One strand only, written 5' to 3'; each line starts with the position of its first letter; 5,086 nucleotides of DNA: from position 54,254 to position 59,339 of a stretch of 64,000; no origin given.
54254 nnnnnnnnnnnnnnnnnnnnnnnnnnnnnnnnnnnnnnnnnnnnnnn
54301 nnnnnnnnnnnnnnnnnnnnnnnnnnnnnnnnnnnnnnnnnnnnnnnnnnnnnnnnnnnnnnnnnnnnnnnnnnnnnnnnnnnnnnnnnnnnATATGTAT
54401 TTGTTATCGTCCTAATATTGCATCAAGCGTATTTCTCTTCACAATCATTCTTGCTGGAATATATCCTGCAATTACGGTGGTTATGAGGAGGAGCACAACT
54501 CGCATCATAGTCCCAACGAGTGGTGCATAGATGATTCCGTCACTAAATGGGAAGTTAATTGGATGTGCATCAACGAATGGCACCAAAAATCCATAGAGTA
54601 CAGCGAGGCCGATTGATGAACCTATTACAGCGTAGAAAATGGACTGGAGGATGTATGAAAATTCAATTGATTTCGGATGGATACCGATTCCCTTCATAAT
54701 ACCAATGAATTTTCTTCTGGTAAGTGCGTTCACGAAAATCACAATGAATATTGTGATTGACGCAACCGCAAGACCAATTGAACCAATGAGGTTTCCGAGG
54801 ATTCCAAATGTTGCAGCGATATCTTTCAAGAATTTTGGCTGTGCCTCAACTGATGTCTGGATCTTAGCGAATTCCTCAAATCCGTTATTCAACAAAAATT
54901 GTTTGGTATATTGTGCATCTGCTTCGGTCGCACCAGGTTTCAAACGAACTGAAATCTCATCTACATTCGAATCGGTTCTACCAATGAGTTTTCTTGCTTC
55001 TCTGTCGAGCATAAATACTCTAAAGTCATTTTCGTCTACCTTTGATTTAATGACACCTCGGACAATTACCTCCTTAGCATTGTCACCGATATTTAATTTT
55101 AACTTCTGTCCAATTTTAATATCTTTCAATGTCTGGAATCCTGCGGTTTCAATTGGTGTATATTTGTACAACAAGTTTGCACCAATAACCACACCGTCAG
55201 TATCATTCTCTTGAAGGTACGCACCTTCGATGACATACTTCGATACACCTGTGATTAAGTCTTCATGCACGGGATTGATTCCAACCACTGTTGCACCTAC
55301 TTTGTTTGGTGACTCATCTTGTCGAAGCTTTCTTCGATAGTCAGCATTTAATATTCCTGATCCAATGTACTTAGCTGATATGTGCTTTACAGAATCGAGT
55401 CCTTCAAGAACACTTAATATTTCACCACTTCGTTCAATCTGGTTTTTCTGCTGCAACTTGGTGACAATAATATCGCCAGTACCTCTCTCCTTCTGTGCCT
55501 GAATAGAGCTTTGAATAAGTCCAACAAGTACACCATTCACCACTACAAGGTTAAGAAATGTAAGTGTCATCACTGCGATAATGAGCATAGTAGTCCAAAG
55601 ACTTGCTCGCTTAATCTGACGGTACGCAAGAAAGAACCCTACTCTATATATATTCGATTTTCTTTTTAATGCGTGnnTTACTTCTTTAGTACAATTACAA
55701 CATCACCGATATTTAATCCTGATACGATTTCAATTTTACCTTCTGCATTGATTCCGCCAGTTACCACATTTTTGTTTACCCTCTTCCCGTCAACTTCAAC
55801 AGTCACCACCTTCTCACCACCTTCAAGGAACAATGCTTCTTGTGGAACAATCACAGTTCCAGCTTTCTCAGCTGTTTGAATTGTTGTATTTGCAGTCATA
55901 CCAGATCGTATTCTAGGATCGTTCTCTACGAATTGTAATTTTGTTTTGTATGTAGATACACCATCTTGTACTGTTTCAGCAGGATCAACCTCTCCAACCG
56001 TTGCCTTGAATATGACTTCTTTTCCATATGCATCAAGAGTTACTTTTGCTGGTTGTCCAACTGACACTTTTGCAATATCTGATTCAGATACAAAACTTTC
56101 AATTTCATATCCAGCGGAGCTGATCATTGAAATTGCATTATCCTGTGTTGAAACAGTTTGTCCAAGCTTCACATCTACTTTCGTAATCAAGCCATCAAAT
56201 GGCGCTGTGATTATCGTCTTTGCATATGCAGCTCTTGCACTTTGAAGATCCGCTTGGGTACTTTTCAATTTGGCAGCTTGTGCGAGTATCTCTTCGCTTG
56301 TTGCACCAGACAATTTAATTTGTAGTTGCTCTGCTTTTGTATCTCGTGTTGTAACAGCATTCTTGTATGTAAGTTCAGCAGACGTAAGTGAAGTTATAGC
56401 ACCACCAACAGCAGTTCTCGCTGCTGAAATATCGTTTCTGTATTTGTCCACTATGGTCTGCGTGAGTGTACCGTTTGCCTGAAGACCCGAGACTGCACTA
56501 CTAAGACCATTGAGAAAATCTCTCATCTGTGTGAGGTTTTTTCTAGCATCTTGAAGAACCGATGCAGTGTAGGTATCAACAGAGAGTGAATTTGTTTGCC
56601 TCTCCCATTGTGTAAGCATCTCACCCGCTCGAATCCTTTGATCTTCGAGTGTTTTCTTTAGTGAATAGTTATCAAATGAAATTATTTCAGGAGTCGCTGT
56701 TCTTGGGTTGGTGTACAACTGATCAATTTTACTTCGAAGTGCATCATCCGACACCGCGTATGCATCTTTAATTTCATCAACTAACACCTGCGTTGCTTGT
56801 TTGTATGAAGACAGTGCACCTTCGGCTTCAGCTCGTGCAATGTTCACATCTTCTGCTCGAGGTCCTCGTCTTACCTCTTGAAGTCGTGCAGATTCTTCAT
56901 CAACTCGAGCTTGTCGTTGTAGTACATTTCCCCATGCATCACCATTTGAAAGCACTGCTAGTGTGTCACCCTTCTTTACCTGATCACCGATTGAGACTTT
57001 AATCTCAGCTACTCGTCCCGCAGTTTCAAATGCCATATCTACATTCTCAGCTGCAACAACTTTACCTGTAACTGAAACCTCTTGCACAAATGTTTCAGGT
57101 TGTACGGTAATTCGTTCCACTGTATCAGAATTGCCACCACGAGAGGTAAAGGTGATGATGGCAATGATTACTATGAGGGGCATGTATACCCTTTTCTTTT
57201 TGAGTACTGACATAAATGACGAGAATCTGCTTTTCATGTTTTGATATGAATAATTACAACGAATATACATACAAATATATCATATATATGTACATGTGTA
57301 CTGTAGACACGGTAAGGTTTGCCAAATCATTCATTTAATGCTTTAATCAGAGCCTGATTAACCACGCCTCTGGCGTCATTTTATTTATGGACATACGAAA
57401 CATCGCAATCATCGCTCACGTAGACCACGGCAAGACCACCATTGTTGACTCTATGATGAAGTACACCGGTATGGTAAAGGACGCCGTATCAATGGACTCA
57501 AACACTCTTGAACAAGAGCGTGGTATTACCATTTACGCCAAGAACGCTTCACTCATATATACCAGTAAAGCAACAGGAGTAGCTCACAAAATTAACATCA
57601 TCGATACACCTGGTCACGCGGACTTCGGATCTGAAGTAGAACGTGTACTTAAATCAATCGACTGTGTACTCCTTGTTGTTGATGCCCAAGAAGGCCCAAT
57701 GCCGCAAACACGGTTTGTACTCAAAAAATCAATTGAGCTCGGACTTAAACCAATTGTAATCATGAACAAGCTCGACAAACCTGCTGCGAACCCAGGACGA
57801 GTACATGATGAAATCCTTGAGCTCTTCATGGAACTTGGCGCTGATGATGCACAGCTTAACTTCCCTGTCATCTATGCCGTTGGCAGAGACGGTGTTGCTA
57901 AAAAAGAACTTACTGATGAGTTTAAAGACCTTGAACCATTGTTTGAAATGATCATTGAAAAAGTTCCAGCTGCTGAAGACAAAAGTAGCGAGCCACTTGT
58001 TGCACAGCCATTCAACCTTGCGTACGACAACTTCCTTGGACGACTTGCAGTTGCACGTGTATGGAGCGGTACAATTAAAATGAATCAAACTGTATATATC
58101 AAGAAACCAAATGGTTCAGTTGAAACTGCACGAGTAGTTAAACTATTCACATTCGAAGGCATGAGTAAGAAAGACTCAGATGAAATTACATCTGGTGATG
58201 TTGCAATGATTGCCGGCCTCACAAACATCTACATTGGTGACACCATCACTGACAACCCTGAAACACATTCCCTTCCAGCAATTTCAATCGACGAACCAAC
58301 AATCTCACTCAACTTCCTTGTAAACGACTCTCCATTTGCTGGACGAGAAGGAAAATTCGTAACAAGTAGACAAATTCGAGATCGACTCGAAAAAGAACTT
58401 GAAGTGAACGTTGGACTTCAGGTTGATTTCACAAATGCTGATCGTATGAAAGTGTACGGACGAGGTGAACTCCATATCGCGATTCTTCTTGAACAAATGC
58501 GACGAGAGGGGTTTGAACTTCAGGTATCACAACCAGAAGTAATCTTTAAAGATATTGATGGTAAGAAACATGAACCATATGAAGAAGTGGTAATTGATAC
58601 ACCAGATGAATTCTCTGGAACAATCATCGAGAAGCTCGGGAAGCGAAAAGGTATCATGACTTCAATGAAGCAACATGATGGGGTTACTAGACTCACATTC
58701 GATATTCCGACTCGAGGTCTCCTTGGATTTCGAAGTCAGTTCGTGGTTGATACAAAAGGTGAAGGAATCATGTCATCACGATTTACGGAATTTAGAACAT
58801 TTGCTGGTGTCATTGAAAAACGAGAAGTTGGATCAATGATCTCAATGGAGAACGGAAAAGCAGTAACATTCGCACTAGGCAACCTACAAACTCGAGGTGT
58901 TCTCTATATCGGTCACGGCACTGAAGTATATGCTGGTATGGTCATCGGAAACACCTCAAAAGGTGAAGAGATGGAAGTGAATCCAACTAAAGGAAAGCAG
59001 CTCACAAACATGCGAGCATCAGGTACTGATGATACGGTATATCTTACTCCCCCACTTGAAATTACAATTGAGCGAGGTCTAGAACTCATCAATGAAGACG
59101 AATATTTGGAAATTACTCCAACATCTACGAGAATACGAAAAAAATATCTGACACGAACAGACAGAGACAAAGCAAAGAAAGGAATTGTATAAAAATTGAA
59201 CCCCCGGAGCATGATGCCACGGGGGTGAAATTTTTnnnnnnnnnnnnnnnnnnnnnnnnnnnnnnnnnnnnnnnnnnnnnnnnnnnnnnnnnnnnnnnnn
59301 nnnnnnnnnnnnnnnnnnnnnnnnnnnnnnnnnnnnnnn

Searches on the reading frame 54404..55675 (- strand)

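Call 57: search_protein_families(library=pfam, proteins=[window:54404-55675:-], max_evalue=0.0001)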
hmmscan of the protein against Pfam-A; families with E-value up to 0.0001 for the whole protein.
window:54404-55675:- (423 aa): 2 families
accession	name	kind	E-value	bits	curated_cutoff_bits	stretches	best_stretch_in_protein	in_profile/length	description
PF02687.27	FtsX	-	1.8e-11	44.6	25.5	1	296-415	2-119/120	FtsX-like permease C-terminal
PF12704.14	MacB_PCD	-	2.2e-09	38.3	27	1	44-255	15-201/207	MacB-like periplasmic core domain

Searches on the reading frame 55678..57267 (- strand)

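Call 57: search_protein_families(library=pfam, proteins=[window:55678-57267:-], max_evalue=0.0001)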
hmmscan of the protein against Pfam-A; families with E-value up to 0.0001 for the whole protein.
window:55678-57267:- (529 aa): 4 families
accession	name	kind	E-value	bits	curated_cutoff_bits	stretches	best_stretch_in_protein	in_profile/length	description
PF13437.12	HlyD_3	-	1.6e-15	58.2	22.2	1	353-449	2-96/106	HlyD family secretion protein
PF16576.10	HlyD_D23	-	3.3e-14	53.1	30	1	265-459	27-214/214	Barrel-sandwich domain of CusB or HlyD membrane-fusion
PF13533.13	Biotin_lipoyl_2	-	1.4e-10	41.1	29.8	1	79-106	4-31/32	Biotin-lipoyl like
PF00364.28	Biotin_lipoyl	-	2e-06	28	22.1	0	82-106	13-36/73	Biotin-requiring enzyme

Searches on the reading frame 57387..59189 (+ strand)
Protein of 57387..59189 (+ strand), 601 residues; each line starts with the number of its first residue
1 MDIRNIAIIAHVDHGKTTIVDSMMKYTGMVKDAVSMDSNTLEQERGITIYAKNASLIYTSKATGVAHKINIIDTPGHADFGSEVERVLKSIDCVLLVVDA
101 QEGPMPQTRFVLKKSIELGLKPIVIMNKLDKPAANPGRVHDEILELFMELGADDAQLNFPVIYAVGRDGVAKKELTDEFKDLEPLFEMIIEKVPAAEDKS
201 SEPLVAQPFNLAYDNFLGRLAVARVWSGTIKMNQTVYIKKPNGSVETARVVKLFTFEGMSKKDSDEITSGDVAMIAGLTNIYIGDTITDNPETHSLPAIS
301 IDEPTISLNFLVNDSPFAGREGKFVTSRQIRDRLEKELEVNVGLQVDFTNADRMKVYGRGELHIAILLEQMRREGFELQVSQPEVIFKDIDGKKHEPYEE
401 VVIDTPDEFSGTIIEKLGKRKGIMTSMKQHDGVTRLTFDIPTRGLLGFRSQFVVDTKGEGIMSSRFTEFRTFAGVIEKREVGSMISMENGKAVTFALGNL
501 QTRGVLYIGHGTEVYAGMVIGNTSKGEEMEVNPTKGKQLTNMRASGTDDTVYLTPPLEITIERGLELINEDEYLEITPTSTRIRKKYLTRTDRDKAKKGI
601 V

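Call 57: search_protein_families(library=pfam, proteins=[window:57387-59189:+], max_evalue=0.0001)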
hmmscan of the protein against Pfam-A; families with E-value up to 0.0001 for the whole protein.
window:57387-59189:+ (601 aa): 6 families
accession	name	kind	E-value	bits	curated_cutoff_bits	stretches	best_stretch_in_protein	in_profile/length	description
PF00009.33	GTP_EFTU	-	7.7e-49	166.3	26.5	1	2-194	2-187/188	Elongation factor Tu GTP binding domain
PF21018.2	BipA_C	-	1.5e-40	137.8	23.8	1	482-589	2-109/110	TypA/BipA C-terminal domain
PF00679.30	EFG_C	-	2.5e-21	75.9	27.9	1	395-478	3-87/89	Elongation factor G C-terminus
PF03144.31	GTP_EFTU_D2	-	1e-10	42.3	30.3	1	218-288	1-73/73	Elongation factor Tu domain 2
PF22042.2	EF-G_D2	-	1.3e-08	35.3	27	1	209-289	7-83/84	Elongation factor G domain 2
PF01926.29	MMR_HSR1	-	1.3e-05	25.7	21.9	1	6-128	2-113/113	50S ribosome-binding GTPase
